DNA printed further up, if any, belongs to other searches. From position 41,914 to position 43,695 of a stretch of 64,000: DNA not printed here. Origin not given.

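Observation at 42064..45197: Four-gene operon of paralogous pilin-like proteins, no assembly ATPase or platform, one subunit with a large unknown Trp/Tyr/Asp-rich domain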

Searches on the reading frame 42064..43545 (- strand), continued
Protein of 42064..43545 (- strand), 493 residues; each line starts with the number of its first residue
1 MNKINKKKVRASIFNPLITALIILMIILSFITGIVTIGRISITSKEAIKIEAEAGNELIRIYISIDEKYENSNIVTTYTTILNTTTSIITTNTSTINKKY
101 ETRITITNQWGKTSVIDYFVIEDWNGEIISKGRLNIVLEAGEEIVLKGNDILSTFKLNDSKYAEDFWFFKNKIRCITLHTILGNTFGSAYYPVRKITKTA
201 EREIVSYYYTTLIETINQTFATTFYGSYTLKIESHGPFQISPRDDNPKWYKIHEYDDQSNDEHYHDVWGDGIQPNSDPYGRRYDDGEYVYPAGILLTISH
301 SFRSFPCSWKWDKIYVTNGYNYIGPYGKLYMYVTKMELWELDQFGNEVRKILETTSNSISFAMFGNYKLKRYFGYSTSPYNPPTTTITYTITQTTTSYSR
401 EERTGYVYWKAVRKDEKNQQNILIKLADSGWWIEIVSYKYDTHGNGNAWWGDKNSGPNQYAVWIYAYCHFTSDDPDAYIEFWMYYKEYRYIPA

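Call 56: find_encoding_contigs(protein=P0005, flank=10000, max_places=2)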
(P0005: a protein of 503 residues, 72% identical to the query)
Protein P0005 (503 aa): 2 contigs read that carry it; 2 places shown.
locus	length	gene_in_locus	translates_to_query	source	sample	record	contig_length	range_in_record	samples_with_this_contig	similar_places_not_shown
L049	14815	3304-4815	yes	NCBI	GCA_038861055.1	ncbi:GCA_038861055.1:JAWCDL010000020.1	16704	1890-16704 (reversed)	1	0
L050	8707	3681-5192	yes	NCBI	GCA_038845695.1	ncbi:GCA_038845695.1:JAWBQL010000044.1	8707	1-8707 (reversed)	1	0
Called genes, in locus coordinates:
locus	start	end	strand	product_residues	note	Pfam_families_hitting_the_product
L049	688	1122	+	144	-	-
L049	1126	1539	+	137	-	-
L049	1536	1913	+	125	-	-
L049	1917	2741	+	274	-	-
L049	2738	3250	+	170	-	-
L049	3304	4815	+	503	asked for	-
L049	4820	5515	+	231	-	-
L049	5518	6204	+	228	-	-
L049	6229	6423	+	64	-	PF01402:RHH_1 (weak)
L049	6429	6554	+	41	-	-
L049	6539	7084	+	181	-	-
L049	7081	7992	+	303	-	PF06745:ATPase, PF08423:Rad51, PF13481:AAA_25 (weak)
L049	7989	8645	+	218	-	-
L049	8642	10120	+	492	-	PF02195:ParB_N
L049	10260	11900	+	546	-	PF00437:T2SSE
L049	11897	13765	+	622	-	PF00482:T2SSF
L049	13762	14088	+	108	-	PF14947:HTH_45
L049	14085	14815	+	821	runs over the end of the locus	PF18998:Flg_new_2 (faint)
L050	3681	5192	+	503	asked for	-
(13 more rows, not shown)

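Call 57: search_protein_families(library=ncbifam, proteins=[L049:10260-11900:+, L049:11897-13765:+, L049:7081-7992:+, L049:8642-10120:+, L049:688-1122:+, L049:1126-1539:+, L049:1536-1913:+, L049:1917-2741:+, L049:2738-3250:+, L049:4820-5515:+], max_evalue=0.01)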
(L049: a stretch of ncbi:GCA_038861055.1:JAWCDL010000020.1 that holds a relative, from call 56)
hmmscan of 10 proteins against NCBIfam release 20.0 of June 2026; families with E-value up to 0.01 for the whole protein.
L049:10260-11900:+ (546 aa): 22 families
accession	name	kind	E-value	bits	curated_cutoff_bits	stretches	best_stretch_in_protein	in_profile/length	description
NF058587.1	archaellum_moto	equivalog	1.1e-79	268.6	550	1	92-516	92-511/527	archaellum flagellar ATPase motor FlaI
NF053672.1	bindosome_BasE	exception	1.8e-76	258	1000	1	50-481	39-460/512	bindosome assembly system ATPase subunit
TIGR03819.1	heli_sec_ATPase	hypoth_equivalog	2.6e-38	132.1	373.15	1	187-409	82-300/340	TadA family conjugal transfer-associated ATPase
TIGR02788.1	VirB11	equivalog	8.3e-32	110.4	249.95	2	275-422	135-279/308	P-type DNA transfer ATPase VirB11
TIGR02782.1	TrbB_P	equivalog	7.3e-29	101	304.55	1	197-414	50-260/303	P-type conjugative transfer ATPase TrbB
NF010469.0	PRK13894.1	subfamily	1.9e-24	86.6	508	1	202-409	68-267/320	conjugal transfer ATPase TrbB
NF010407.0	PRK13833.1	subfamily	6.6e-22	78.3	499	1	226-415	87-268/323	conjugal transfer protein TrbB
NF010475.0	PRK13900.1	equivalog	8.5e-20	71.1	389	1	278-418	154-290/333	type IV secretion system ATPase VirB11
NF041000.1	ATPase_ComGA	equivalog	1.5e-19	70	300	1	279-417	122-253/267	competence type IV pilus ATPase ComGA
NF010425.0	PRK13851.1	equivalog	3.1e-17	62.5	461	1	274-401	152-275/344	type IV secretion system protein VirB11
TIGR02533.1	type_II_gspE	equivalog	1.1e-13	50.7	630.25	1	267-413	226-363/486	type II secretion system ATPase GspE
NF007755.0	PRK10436.1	equivalog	1.3e-12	47.2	617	1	265-413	200-339/465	type II secretion system protein GspE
NF053534.1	T4PilAsmATPsTfpB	equivalog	2.1e-12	46.3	850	1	281-410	333-453/584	type IV pilus assembly ATPase TfpB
TIGR01420.1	pilT_fam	subfamily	4.4e-12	45.9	319.1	1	278-405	115-238/343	PilT/PilU family type 4a pilus ATPase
TIGR02538.1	type_IV_pilB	equivalog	4.4e-11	42.1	675.65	1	281-412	312-435/564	type IV-A pilus assembly ATPase PilB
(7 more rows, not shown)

L049:11897-13765:+ (622 aa): 2 families
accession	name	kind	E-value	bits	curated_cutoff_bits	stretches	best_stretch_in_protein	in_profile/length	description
NF046075.1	UpsF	equivalog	1.2e-60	205.7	400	1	82-594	10-484/484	membrane pilin protein UpsF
NF053673.1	bindosome_BasF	exception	1.5e-45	156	1300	1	107-543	144-583/656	bindosome assembly system membrane anchoring protein BasF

L049:7081-7992:+ (303 aa): 17 families
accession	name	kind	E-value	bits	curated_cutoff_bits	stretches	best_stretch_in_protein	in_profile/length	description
TIGR02237.1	recomb_radB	equivalog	1e-28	100.6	172.4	1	10-166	1-145/210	DNA repair and recombination protein RadB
NF006861.0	PRK09361.1-1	equivalog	3.6e-20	72.5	278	1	4-163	6-160/235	DNA repair and recombination protein RadB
NF003301.0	PRK04301.1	equivalog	4.3e-12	45.8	259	1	3-174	83-255/316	DNA repair and recombination protein RadA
TIGR02236.1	recomb_radA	equivalog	1.6e-10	40.8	361.15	1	3-167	78-244/311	DNA repair and recombination protein RadA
TIGR03881.1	KaiC_arch_4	hypoth_equivalog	3.6e-09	36.7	247.8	1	3-93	3-80/231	KaiC domain-containing protein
TIGR00416.1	sms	equivalog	7.9e-09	34.8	403.05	1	3-127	76-187/454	DNA repair protein RadA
NF006799.0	PRK09302.1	equivalog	2.1e-08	33.2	408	1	4-121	256-374/515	circadian clock protein KaiC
TIGR02239.1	recomb_RAD51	equivalog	1.6e-07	30.7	478.05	1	4-143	79-229/316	DNA repair protein RAD51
TIGR02238.1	recomb_DMC1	equivalog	6.3e-06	25.6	447.7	1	4-161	79-237/314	meiotic recombinase Dmc1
TIGR03880.1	KaiC_arch_3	hypoth_equivalog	1.1e-05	25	249.45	1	6-58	1-53/224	KaiC domain-containing protein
NF004723.0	PRK06067.1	subfamily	1.4e-05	24.7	194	1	4-60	17-73/243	flagellar accessory protein FlaH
NF006320.0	PRK08533.1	equivalog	0.00013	21.6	215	1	8-127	11-134/230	flagellar accessory protein FlaH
NF038214.1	IS21_help_AAA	equivalog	0.00031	20.5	200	1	8-58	76-127/232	IS21-like element helper ATPase IstB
NF052589.1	ArlH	equivalog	0.00053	19.8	215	1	8-120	7-125/229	archaellum protein ArlH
TIGR02655.1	circ_KaiC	equivalog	0.00088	18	546.25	1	5-120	247-363/484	circadian clock protein KaiC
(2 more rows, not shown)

L049:8642-10120:+ (492 aa): 4 families
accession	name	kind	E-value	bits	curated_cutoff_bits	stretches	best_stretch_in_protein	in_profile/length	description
TIGR00180.1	parB_part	domain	1.7e-11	44.2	58.45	1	119-272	2-145/186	ParB/RepB/Spo0J family partition protein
TIGR04285.1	nucleoid_noc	exception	0.00018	21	315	1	123-285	3-152/255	nucleoid occlusion protein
TIGR03454.1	partition_RepB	equivalog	0.0015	18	201.5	1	138-238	80-168/325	plasmid partitioning protein RepB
TIGR03734.1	PRTRC_parB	hypoth_equivalog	0.0088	14.6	278.6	0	138-242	9-104/555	PRTRC system ParB family protein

L049:688-1122:+ (144 aa): 4 families
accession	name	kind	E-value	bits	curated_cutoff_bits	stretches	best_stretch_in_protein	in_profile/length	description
NF046073.1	UpsA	equivalog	1.3e-19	70.7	130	1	13-137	1-131/136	pilin subunit UpsA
NF046074.1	UpsB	equivalog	6.4e-05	23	70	1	14-105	1-99/126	pilin subunit UpsB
TIGR02537.2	arch_flag_Nterm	domain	0.00017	21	20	1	12-37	1-26/33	archaellin/type IV pilin N-terminal domain-containing protein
NF053659.1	UpsC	equivalog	0.0089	14.7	800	1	13-50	1-37/570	UV-inducible protein UpsC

L049:1126-1539:+ (137 aa): 2 families
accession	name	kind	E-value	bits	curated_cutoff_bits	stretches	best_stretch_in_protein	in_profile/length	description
NF046073.1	UpsA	equivalog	2.2e-08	34.3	130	1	5-133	1-134/136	pilin subunit UpsA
NF053671.1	bindosome_BasC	exception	0.0019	18.1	260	1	2-127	3-131/140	bindosome assembly system protein BasC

L049:1536-1913:+ (125 aa): 2 families
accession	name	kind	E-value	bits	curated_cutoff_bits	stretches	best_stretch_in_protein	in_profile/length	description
NF046074.1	UpsB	equivalog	3.8e-06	27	70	1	14-116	9-114/126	pilin subunit UpsB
NF053669.1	bindosome_BasA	exception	0.01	16.1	230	0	12-117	10-129/136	bindosome assembly system protein BasA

L049:1917-2741:+ (274 aa): 1 family
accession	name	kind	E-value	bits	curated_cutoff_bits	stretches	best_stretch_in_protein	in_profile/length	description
NF046074.1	UpsB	equivalog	0.00047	20.2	70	1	4-98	1-97/126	pilin subunit UpsB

L049:2738-3250:+ (170 aa): 0 families

L049:4820-5515:+ (231 aa): 0 families

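Call 58: search_protein_families(library=pfam, proteins=[L049:7989-8645:+, L049:6539-7084:+, L049:5518-6204:+], max_evalue=0.01)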
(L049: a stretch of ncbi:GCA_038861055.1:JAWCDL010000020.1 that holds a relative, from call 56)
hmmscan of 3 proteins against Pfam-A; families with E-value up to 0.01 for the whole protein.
L049:7989-8645:+ (218 aa): 1 family
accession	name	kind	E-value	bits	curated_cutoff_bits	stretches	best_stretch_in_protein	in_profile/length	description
PF01435.24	Peptidase_M48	-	0.00058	20.2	20.3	1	72-160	46-153/186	Peptidase family M48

L049:6539-7084:+ (181 aa): 1 family
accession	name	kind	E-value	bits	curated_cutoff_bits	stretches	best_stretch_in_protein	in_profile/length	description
PF11864.13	DUF3384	-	0.0056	16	28.1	0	32-67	402-437/473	Domain of unknown function (DUF3384)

L049:5518-6204:+ (228 aa): 0 families

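Call 62: search_protein_families(library=ncbifam, proteins=[L014:2419-5028:+, L014:5468-7480:+, L014:451-2220:+, L014:5028-5471:+, L014:7477-7905:+, L014:7902-8357:+, L014:8354-8758:+, L014:9519-9998:+, L014:10001-11803:+, L014:12645-14309:+], max_evalue=0.01)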
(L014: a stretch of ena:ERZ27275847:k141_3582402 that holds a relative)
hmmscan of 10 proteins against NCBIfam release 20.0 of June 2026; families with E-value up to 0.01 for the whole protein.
L014:2419-5028:+ (869 aa): 11 families
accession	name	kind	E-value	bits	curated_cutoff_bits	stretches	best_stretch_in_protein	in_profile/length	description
NF041017.1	DNA_import_CedB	equivalog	1.4e-18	66.9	700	2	292-556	72-321/590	DNA import protein CedB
NF045975.1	VirB4_plasma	equivalog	1.4e-13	49.5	590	1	487-792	488-807/894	Mbov_0397 family ICE element conjugal transfer ATPase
NF045971.1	conju_CD1110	equivalog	5.9e-10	38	325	1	471-617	377-535/752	VirB4-like conjugal transfer ATPase, CD1110 family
TIGR02746.1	TraC-F-type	equivalog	1.5e-09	36.4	567.05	1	490-619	408-549/800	type IV secretion system protein TraC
NF042943.1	HerA_antiphage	equivalog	6.8e-05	21.6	800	1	489-561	134-207/566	anti-phage-associated helicase HerA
NF040819.1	helicase_HerA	equivalog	0.00021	19.9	970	0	498-554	144-200/561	DNA double-strand break repair helicase HerA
NF010278.0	PRK13721.1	subfamily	0.00051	18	1177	1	509-615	478-586/874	type IV secretion system protein TraC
TIGR03925.1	T7SS_EccC_b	equivalog_domain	0.0014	17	346.55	1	479-556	331-410/564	type VII secretion protein EccCb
TIGR00929.1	VirB4_CagE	subfamily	0.0036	15.6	643.1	0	511-575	438-505/792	VirB4 family type IV secretion/conjugal transfer ATPase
NF053655.1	CedD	equivalog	0.0069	15.1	600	0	512-576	223-285/527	DNA-translocating ATPase CedD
NF033849.1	ser_rich_anae_1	subfamily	0.0074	13.7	650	0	568-801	834-1083/1163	serine-rich protein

L014:5468-7480:+ (670 aa): 13 families
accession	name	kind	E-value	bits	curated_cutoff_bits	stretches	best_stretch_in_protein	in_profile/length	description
NF053655.1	CedD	equivalog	1.1e-16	60.6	600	1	197-460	217-475/527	DNA-translocating ATPase CedD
TIGR02746.1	TraC-F-type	equivalog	5.9e-15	54.2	567.05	1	204-450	433-690/800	type IV secretion system protein TraC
NF041017.1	DNA_import_CedB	equivalog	2.8e-13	49.4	700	1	191-462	265-536/590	DNA import protein CedB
NF045975.1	VirB4_plasma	equivalog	3.9e-13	48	590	1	196-262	510-580/894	Mbov_0397 family ICE element conjugal transfer ATPase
TIGR00929.1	VirB4_CagE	subfamily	5.8e-09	34.7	643.1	1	199-462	435-699/792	VirB4 family type IV secretion/conjugal transfer ATPase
NF040937.1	HerA_Thermprot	equivalog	9.7e-09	34.1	800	1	201-497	140-448/487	DNA double-strand break repair helicase HerA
NF033849.1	ser_rich_anae_1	subfamily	1.7e-08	32.3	650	1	425-475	1051-1101/1163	serine-rich protein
NF042944.1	HerA_antiphage_2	equivalog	6e-05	22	850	0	310-462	326-493/576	anti-phage-associated helicase HerA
NF010278.0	PRK13721.1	subfamily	0.00011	20.2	1177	1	199-273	477-552/874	type IV secretion system protein TraC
NF045971.1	conju_CD1110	equivalog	0.00042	18.7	325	1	199-258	413-474/752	VirB4-like conjugal transfer ATPase, CD1110 family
NF042943.1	HerA_antiphage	equivalog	0.0012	17.5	800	0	368-475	398-513/566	anti-phage-associated helicase HerA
NF040819.1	helicase_HerA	equivalog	0.0042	15.6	970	0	408-491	405-492/561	DNA double-strand break repair helicase HerA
NF009067.0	PRK12402.1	equivalog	0.0071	15.3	317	0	200-225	35-60/340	replication factor C small subunit 2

L014:451-2220:+ (589 aa): 0 families

L014:5028-5471:+ (147 aa): 0 families

L014:7477-7905:+ (142 aa): 1 family
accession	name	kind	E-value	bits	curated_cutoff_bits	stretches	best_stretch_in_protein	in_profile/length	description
NF046073.1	UpsA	equivalog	5.5e-15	55.7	130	1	10-127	3-123/136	pilin subunit UpsA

L014:7902-8357:+ (151 aa): 1 family
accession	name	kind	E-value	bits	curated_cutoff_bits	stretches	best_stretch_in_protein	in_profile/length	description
NF046073.1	UpsA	equivalog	2.1e-09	37.6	130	1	18-139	2-126/136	pilin subunit UpsA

L014:8354-8758:+ (134 aa): 2 families
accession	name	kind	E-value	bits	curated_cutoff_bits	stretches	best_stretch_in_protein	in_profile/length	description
NF046074.1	UpsB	equivalog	1.6e-07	31.4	70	1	13-107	2-97/126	pilin subunit UpsB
NF046073.1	UpsA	equivalog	0.00077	19.6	130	1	11-110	1-99/136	pilin subunit UpsA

L014:9519-9998:+ (159 aa): 0 families

L014:10001-11803:+ (600 aa): 0 families

L014:12645-14309:+ (554 aa): 19 families
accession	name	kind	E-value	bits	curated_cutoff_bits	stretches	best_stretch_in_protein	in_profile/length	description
NF058587.1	archaellum_moto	equivalog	3.3e-79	267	550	1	83-529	86-519/527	archaellum flagellar ATPase motor FlaI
NF053672.1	bindosome_BasE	exception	1.2e-77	261.8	1000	1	51-530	39-510/512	bindosome assembly system ATPase subunit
TIGR03819.1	heli_sec_ATPase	hypoth_equivalog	1.4e-40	139.5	373.15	1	107-405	10-299/340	TadA family conjugal transfer-associated ATPase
TIGR02782.1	TrbB_P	equivalog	1.3e-28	100.2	304.55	1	202-408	59-257/303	P-type conjugative transfer ATPase TrbB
TIGR02788.1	VirB11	equivalog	5.1e-28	98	249.95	1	270-420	134-280/308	P-type DNA transfer ATPase VirB11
NF010469.0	PRK13894.1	subfamily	2e-25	89.9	508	1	208-407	78-268/320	conjugal transfer ATPase TrbB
NF010475.0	PRK13900.1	equivalog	1.4e-20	73.6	389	1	271-409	151-285/333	type IV secretion system ATPase VirB11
NF010407.0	PRK13833.1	subfamily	9.8e-20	71.2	499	1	226-409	92-265/323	conjugal transfer protein TrbB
NF041000.1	ATPase_ComGA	equivalog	6.2e-18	64.7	300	1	276-415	123-254/267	competence type IV pilus ATPase ComGA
NF010425.0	PRK13851.1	equivalog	2.5e-16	59.5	461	1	270-398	152-275/344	type IV secretion system protein VirB11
TIGR02533.1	type_II_gspE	equivalog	8e-14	51.2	630.25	1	278-409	241-362/486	type II secretion system ATPase GspE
NF053534.1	T4PilAsmATPsTfpB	equivalog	4.4e-13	48.5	850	1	277-406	333-452/584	type IV pilus assembly ATPase TfpB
TIGR02538.1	type_IV_pilB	equivalog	8.5e-13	47.8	675.65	1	280-408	316-434/564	type IV-A pilus assembly ATPase PilB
TIGR01420.1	pilT_fam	subfamily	1.1e-12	47.8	319.1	1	276-398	117-234/343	PilT/PilU family type 4a pilus ATPase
NF007755.0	PRK10436.1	equivalog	1.8e-12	46.7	617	1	275-410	214-339/465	type II secretion system protein GspE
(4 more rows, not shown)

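Call 68: find_homologous_proteins(query=L049:10260-11900:+, max_evalue=1e-60)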
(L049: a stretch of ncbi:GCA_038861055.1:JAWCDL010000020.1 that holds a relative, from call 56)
Query L049:10260-11900:+ (546 aa): 977 proteins with E <= 1e-60 among 8000 candidates; the best 120 are listed.
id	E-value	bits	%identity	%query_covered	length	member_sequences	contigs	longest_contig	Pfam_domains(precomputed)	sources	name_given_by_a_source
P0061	0.0e+0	1098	88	97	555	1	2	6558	PF00437.27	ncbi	ncbi:MAG: type II/IV secretion system ATPase subunit [Candidatus Methanomethylicaceae archaeon]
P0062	0.0e+0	1091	91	96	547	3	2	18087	PF00437.27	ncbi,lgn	ncbi:MAG: type II/IV secretion system ATPase subunit [Nitrososphaerota archaeon]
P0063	6.3e-285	964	80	97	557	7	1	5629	PF00437.27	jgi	-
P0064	1.6e-284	963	79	99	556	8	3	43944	PF00437.27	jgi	jgi:flagellar protein FlaI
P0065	1.4e-261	887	89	79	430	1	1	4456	PF00437.27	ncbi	ncbi:MAG: type II/IV secretion system ATPase subunit, partial [Candidatus Aenigmatarchaeota archaeon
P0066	1.3e-184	633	56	96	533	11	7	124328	PF00437.27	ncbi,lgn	ncbi:MAG: type II/IV secretion system ATPase subunit [Nitrososphaerota archaeon]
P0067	5.3e-183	628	56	96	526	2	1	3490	PF00437.27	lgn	-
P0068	6.5e-178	611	52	97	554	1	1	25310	PF00437.27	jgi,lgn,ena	-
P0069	1.0e-164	567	52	92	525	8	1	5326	PF00437.27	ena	-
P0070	8.2e-132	459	48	86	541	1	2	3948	PF00437.27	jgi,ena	-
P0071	3.6e-127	443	45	89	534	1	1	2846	PF00437.27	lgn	-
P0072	1.2e-126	442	47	85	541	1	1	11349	PF00437.27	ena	-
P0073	7.5e-126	439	46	88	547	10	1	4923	PF00437.27,PF13476.13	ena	-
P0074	1.3e-124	435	43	92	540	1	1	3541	PF00437.27,PF13476.13,PF13555.13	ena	-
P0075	1.8e-124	434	46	84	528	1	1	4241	PF00437.27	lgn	-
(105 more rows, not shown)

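Call 69: find_encoding_contigs(protein=P0066, flank=10000, max_places=4)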
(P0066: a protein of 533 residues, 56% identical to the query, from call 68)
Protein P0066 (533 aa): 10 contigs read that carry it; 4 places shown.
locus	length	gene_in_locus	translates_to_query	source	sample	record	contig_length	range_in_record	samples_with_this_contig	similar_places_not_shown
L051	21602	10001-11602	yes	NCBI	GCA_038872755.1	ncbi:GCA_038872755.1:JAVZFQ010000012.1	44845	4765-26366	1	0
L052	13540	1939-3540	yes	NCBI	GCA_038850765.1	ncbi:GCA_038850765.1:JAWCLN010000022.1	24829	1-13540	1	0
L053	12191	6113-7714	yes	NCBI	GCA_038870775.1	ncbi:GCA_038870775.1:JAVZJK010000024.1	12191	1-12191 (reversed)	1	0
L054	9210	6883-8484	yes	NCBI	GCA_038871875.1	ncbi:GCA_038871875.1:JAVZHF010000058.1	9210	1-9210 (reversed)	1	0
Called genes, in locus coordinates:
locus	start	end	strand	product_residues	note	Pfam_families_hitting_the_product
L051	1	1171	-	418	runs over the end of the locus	PF13506:Glyco_transf_21, PF00535:Glycos_transf_2, PF10111:Glyco_tranf_2_2, PF13641:Glyco_tranf_2_3, PF13632:Glyco_trans_2_3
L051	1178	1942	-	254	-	PF00483:NTP_transferase, PF12804:NTP_transf_3 (weak)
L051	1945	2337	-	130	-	-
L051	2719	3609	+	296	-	PF00701:DHDPS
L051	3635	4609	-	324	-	PF00586:AIRS, PF02769:AIRS_C (weak)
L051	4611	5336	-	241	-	PF00535:Glycos_transf_2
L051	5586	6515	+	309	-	PF17125:Methyltr_RsmF_N, PF22458:RsmF-B_ferredox (faint), PF01189:Methyltr_RsmB-F, PF01728:FtsJ (weak)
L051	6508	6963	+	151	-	-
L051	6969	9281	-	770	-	PF09594:GT87 (faint)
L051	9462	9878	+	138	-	-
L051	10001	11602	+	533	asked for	PF00437:T2SSE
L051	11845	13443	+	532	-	PF00482:T2SSF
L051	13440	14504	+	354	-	PF18998:Flg_new_2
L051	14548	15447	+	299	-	PF00491:Arginase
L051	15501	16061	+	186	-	PF01558:POR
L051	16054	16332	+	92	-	PF13187:Fer4_9 (faint), PF00037:Fer4 (weak), PF12797:Fer4_2 (faint), PF13237:Fer4_10, PF14697:Fer4_21, PF12838:Fer4_7 (weak), PF12837:Fer4_6 (weak), PF00037:Fer4 (weak)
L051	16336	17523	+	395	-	PF01855:POR_N, PF02780:Transketolase_C (weak), PF17147:PFOR_II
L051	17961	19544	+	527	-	PF14890:Intein_splicing, PF14528:LAGLIDADG_3 (faint)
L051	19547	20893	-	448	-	PF22458:RsmF-B_ferredox (faint), PF01189:Methyltr_RsmB-F, PF01269:Fibrillarin, PF13847:Methyltransf_31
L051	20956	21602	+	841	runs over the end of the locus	PF03104:DNA_pol_B_exo1, PF13482:RNase_H_2 (weak), PF00136:DNA_pol_B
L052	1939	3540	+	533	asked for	PF00437:T2SSE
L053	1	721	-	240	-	PF00586:AIRS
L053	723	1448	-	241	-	PF00535:Glycos_transf_2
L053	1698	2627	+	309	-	PF17125:Methyltr_RsmF_N, PF22458:RsmF-B_ferredox (faint), PF01189:Methyltr_RsmB-F, PF01728:FtsJ (weak)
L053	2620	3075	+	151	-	-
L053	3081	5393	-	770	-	PF09594:GT87 (faint)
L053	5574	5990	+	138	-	-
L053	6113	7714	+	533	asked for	PF00437:T2SSE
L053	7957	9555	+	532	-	PF00482:T2SSF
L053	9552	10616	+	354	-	PF18998:Flg_new_2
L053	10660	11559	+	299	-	PF00491:Arginase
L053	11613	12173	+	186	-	PF01558:POR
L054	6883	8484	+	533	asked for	PF00437:T2SSE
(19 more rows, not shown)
